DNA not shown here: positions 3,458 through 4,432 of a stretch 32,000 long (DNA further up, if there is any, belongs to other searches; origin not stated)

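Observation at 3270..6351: Gtr-like three-component layout: STT3/PglB-type GT-C enzyme, short GT2 and 113-aa 3-TM protein as one overlapped unit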

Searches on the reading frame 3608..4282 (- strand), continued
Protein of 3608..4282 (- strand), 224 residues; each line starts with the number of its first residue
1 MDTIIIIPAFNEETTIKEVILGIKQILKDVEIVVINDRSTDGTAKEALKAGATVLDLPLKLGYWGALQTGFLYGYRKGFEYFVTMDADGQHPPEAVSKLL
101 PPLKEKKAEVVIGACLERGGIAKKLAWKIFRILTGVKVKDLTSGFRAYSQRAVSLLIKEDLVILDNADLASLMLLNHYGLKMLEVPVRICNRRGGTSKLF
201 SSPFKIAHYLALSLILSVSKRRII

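Call 42: search_solved_structures(query=window:3608-4282:-, max_evalue=0.001)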
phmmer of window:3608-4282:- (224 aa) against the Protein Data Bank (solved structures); distinct sequences matched with E-value up to 0.001: 7.
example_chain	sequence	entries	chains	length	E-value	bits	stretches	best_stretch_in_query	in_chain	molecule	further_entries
5mlz_A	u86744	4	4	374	7.4e-12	48.5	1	3-134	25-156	Dolichol monophosphate mannose synthase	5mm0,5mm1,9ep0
9bhc_C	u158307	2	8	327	3.1e-08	36.7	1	5-199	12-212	Undecaprenyl-phosphate 4-deoxy-4-formamido-L-arabinose transferase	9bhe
8vxh_A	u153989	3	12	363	4.1e-08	36.3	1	5-199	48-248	Undecaprenyl-phosphate 4-deoxy-4-formamido-L-arabinose transferase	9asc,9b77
9hwj_A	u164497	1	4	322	4.4e-08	36.2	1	5-199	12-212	Undecaprenyl-phosphate 4-deoxy-4-formamido-L-arabinose transferase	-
5eke_A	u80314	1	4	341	3.3e-06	30.1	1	4-155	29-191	Uncharacterized glycosyltransferase sll0501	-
5ekp_C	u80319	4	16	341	3.3e-06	30.1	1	4-155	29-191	Uncharacterized glycosyltransferase sll0501 | Glycosyltransferase sll0501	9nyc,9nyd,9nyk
9nye_A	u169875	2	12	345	3.4e-06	30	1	4-155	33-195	Glycosyltransferase sll0501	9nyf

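Call 46: search_protein_families(library=pfam, proteins=[L171:1-1029:+, L168:4619-5647:+, L168:706-1779:+, L168:6819-7661:+, L169:705-2255:+, L168:5661-6656:+], max_evalue=0.01)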
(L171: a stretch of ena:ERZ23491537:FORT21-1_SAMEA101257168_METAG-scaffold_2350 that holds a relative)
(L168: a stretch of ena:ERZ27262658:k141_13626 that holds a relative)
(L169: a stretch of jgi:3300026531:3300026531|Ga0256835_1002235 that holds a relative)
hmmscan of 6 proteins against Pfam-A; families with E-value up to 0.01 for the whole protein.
L171:1-1029:+ (342 aa): 2 families
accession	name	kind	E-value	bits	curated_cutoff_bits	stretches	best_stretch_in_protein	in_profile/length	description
PF00501.34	AMP-binding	-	8.5e-47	160.2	29.9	1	12-189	198-384/384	AMP-binding enzyme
PF13193.12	AMP-binding_C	-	5e-25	88.7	24.5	1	239-314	1-76/76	AMP-binding enzyme C-terminal domain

L168:4619-5647:+ (342 aa): 1 family
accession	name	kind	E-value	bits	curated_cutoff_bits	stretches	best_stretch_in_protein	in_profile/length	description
PF13527.13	Acetyltransf_9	-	0.0003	21.2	25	1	16-100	2-85/127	Acetyltransferase (GNAT) domain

L168:706-1779:+ (357 aa): 0 families

L168:6819-7661:+ (280 aa): 1 family
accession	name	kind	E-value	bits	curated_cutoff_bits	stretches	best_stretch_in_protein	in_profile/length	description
PF07589.16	PEP-CTERM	-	6.5e-05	23.3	20.7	1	250-273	1-23/24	PEP-CTERM motif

L169:705-2255:+ (516 aa): 1 family
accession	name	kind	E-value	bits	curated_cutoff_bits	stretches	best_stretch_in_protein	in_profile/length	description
PF19190.6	BACON_2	-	0.00038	20.8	25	0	81-118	27-70/94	Viral BACON domain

L168:5661-6656:+ (331 aa): 9 families
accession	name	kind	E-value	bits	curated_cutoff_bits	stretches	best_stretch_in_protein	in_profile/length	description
PF16363.11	GDP_Man_Dehyd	-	1.4e-77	261.8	27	1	4-302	1-332/332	GDP-mannose 4,6 dehydratase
PF01370.27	Epimerase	-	4.7e-71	239.4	20.9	1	3-238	1-240/240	NAD dependent epimerase/dehydratase family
PF01073.25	3Beta_HSD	-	1.9e-21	76.8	22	1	4-219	1-222/280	3-beta hydroxysteroid dehydrogenase/isomerase family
PF04321.23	RmlD_sub_bind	-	6.6e-20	71.8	27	1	1-260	1-235/287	RmlD substrate binding domain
PF02719.21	Polysacc_synt_2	-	1.9e-18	67.1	20.2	1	3-124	1-131/293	Polysaccharide biosynthesis protein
PF07993.18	NAD_binding_4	-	8.9e-16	58.2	20.1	1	5-175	1-206/258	Male sterility protein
PF13460.12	NAD_binding_10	-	6.7e-08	33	27.2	1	7-173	1-143/184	NAD(P)H-binding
PF00106.31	adh_short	-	6.9e-06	26.1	26.6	1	3-65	3-67/195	short chain dehydrogenase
PF08659.16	KR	-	8.5e-05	23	22.6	1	3-120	3-135/180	KR domain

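Call 67: predict_structure(alignment_id=A2)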
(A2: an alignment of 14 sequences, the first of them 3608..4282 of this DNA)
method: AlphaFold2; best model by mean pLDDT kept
length: 224 residues; sequences in the alignment: 14
mean_pLDDT: 86.4   pTM: 0.83
mean pLDDT of the five models: 86.4, 85.1, 84.5, 83.9, 83.8
residues with pLDDT >= 90: 120; 70-90: 70; 50-70: 31; < 50: 3
segments of 3 or more residues with pLDDT < 50: 222-224
pLDDT, mean of each block of 10 residues (from residue 1): 95 95 93 97 98 96 91 97 93 89 96 84 82 84 89 91 71 91 90 63 67 64 46
secondary structure, 60 per line:
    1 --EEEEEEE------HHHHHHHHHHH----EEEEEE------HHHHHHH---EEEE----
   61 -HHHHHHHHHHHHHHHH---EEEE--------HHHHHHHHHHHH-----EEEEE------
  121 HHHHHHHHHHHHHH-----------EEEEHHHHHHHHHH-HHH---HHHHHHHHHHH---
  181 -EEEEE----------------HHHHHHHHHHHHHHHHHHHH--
elements in order: E3-9 H16-26 E31-36 H43-49 E53-56 H62-77 E81-84 H93-104 E110-114 H121-134 E146-149 H150-159 H167-177 E182-186 H203-222

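Call 69: fold_search(model_id=the predicted structure, library=pdb)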
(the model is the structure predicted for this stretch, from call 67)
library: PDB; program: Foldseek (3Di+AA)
matches with E <= 10: 1918; with E <= 0.001: 270
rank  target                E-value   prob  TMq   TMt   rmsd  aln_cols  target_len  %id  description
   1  9asc_A                1.0e-14  1.00  0.73  0.53   3.6       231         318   23  Cryo-EM Structure of the Glycosyltransferase ArnC from Salmonella enterica in the UDP-bound State Determined on Talos  (released 2025-02-05)
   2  8vxh_A                2.4e-13  1.00  0.72  0.53   3.8       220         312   22  Cryo-EM Structure of the Glycosyltransferase ArnC from Salmonella enterica in the Apo State Determined on Talos Arctic (released 2025-02-05)
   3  9bhc_A                3.6e-13  1.00  0.75  0.56   3.2       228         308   21  Salmonella undecaprenyl-phosphate 4-deoxy-4-formamido-L-arabinose transferase (ArnC) (released 2025-02-12)
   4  9bhe_B                4.1e-13  1.00  0.74  0.55   3.7       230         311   21  Salmonella undecaprenyl-phosphate 4-deoxy-4-formamido-L-arabinose transferase (ArnC) bound to UDP (released 2025-02-12)
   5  9b77_A                4.9e-13  1.00  0.72  0.53   3.8       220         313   22  Cryo-EM Structure of the Glycosyltransferase ArnC from Salmonella enterica in the Apo State Determined on Krios micros (released 2025-02-05)
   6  5mlz                  8.5e-13  1.00  0.75  0.49   4.2       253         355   24  Dolichyl phosphate mannose synthase in complex with GDP and Mg2+ (released 2017-08-09)
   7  9hwj_A                2.4e-12  1.00  0.71  0.54   6.5       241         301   22  Structure of Undecaprenyl-phosphate 4-deoxy-4-formamido-L-arabinose transferase embedded in nanodisc (released 2026-01-14)
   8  9bhc_B                2.7e-12  1.00  0.75  0.56   2.9       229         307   20  Salmonella undecaprenyl-phosphate 4-deoxy-4-formamido-L-arabinose transferase (ArnC) (released 2025-02-12)
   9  9ep0                  3.6e-12  1.00  0.71  0.48   4.1       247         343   24  Dolichyl phosphate mannose synthase in complex with donor (GDP-Man) and traces of acceptor (Dol55P) and product (Dol55P- (released 2025-10-01)
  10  7pdo                  8.5e-12  1.00  0.62  0.48   5.0       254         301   21  Crystal structure of Mycobacterium hassiacum glucosyl-3-phosphoglycerate synthase at pH 5.5 in complex with UDP (released 2023-02-15)
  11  5mm1                  1.2e-11  1.00  0.70  0.47   4.7       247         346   23  Dolichyl phosphate mannose synthase in complex with GDP and dolichyl phosphate mannose (released 2017-08-09)
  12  5jqx_C                1.2e-11  1.00  0.67  0.55   4.9       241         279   22  Crystal structure of glucosyl-3-phosphoglycerate synthase from Mycobacterium tuberculosis in complex with phosphoglyce (released 2017-05-24)
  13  4y6n                  1.3e-11  1.00  0.66  0.54   5.2       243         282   21  Crystal structure of glucosyl-3-phosphoglycerate synthase from Mycobacterium tuberculosis in complex with Mn2+, uridine- (released 2015-07-15)
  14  9nyd_A                1.5e-11  1.00  0.73  0.54   3.9       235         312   20  Cryo-EM structure of the glycosyltransferase GtrB in the pre-catalysis and product-bound state (released 2025-12-17)
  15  5jqx_B                2.1e-11  1.00  0.65  0.54   5.2       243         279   22  Crystal structure of glucosyl-3-phosphoglycerate synthase from Mycobacterium tuberculosis in complex with phosphoglyce (released 2017-05-24)
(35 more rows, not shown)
